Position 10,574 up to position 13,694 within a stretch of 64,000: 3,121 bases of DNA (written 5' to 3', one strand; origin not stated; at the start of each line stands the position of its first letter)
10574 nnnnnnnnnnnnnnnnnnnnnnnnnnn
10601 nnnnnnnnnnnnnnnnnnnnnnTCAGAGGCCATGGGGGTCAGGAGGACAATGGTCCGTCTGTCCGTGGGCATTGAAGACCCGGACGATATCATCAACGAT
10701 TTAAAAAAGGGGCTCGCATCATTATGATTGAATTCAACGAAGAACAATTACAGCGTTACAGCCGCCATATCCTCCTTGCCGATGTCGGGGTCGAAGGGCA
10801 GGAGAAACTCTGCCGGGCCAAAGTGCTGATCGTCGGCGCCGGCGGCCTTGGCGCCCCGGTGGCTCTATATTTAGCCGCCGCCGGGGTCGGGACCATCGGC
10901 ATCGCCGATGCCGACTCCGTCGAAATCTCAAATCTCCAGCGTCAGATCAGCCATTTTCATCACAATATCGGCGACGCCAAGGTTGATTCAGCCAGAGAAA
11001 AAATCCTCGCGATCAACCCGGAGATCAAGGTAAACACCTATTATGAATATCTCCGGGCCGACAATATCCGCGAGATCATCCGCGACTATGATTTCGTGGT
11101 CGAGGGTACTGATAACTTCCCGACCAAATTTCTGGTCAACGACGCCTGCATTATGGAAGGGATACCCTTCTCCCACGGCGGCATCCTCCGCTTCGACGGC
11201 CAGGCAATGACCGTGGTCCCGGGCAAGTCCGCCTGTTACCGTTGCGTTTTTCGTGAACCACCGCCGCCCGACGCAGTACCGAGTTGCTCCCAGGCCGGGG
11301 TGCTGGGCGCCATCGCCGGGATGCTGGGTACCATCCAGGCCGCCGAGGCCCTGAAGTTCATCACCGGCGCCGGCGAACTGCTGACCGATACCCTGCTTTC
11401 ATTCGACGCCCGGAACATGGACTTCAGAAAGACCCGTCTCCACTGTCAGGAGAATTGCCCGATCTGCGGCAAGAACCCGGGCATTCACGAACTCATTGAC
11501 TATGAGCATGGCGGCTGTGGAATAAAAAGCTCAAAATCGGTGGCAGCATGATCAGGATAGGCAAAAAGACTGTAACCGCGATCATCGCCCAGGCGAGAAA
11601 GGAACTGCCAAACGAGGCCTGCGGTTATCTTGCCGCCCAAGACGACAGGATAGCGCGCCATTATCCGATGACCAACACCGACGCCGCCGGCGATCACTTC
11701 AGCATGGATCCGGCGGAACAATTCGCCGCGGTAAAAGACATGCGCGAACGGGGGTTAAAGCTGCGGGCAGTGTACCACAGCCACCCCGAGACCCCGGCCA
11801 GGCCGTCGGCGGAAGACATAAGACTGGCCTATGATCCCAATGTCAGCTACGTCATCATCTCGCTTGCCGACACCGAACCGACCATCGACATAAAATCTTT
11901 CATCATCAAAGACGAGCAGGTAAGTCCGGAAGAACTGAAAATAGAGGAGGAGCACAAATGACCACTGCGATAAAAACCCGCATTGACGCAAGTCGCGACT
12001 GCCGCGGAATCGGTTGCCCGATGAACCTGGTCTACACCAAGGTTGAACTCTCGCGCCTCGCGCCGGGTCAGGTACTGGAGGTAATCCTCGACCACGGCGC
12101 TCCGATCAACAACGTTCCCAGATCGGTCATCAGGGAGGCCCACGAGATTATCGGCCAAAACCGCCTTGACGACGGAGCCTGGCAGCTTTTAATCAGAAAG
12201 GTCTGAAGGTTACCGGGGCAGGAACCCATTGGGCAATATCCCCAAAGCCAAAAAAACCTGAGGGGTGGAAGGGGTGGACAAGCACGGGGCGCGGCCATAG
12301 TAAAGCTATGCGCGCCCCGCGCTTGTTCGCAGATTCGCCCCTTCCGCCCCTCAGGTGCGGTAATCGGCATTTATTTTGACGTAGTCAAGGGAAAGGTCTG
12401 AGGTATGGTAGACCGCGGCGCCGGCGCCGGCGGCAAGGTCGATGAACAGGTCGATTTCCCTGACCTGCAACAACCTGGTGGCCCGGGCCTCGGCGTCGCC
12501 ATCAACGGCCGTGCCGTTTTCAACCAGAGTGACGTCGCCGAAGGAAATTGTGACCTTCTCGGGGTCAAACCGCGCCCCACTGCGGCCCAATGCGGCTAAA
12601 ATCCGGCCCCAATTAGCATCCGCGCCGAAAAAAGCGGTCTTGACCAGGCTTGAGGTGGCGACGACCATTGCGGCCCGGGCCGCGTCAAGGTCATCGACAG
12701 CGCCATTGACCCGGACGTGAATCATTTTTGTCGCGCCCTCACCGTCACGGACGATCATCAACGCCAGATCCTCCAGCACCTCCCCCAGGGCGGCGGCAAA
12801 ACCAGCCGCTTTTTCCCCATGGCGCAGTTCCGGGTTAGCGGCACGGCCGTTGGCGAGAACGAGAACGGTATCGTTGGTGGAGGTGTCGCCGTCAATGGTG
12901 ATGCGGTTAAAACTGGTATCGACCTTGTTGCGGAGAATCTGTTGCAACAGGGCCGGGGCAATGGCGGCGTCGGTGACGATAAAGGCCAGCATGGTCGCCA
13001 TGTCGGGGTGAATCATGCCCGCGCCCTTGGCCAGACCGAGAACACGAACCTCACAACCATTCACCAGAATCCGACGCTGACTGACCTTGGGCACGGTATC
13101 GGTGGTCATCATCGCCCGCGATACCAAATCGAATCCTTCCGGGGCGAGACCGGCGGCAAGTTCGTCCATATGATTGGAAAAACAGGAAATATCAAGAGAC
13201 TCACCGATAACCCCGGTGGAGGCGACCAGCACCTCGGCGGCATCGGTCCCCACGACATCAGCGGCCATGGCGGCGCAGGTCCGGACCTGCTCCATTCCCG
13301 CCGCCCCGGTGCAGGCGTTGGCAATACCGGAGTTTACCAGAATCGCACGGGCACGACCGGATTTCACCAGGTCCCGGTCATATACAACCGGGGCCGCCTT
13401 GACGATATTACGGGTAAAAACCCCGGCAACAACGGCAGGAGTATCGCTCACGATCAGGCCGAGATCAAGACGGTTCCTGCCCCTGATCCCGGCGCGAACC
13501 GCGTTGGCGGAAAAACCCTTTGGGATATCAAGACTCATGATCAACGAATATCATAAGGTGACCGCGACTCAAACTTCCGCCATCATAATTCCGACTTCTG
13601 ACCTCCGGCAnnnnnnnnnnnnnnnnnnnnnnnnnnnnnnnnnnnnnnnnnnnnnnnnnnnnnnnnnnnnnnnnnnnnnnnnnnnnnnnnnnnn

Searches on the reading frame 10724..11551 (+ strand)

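Call 27: search_protein_families(library=pfam, proteins=[window:10724-11551:+], max_evalue=0.00001)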
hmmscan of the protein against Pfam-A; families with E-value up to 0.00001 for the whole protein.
window:10724-11551:+ (275 aa): 1 family
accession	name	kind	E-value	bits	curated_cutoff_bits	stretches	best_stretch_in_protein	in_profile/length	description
PF00899.27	ThiF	-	2.8e-81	272.6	28.1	1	12-246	1-237/238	ThiF family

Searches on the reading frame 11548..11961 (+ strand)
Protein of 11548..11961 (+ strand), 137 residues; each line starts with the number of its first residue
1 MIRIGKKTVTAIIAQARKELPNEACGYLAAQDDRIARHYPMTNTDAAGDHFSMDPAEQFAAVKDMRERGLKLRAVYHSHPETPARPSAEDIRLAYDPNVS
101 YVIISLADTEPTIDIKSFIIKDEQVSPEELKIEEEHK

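Call 27: search_protein_families(library=pfam, proteins=[window:11548-11961:+], max_evalue=0.00001)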
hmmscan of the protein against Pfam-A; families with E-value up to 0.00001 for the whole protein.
window:11548-11961:+ (137 aa): 1 family
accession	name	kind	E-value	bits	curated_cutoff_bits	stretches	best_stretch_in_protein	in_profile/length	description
PF14464.11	Prok-JAB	-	7.1e-27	94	25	1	7-107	3-104/114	Prokaryotic homologs of the JAB domain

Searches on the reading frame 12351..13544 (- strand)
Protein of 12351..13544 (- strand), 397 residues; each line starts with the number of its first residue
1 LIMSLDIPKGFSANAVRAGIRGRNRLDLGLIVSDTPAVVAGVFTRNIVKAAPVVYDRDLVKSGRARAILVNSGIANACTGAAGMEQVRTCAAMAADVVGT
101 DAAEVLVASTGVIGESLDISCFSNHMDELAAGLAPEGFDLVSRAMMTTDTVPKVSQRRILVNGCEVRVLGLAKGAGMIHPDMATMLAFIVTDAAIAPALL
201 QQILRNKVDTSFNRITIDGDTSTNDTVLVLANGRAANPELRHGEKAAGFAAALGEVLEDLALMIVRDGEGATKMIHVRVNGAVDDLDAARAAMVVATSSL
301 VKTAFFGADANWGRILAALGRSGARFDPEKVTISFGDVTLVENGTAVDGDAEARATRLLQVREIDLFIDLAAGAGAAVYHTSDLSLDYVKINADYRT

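Call 27: search_protein_families(library=pfam, proteins=[window:12351-13544:-], max_evalue=0.00001)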
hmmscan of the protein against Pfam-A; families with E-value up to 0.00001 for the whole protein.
window:12351-13544:- (397 aa): 1 family
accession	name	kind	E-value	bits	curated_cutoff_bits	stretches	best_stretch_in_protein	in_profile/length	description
PF01960.23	ArgJ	-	9.8e-144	479.1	32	1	13-397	2-377/377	ArgJ family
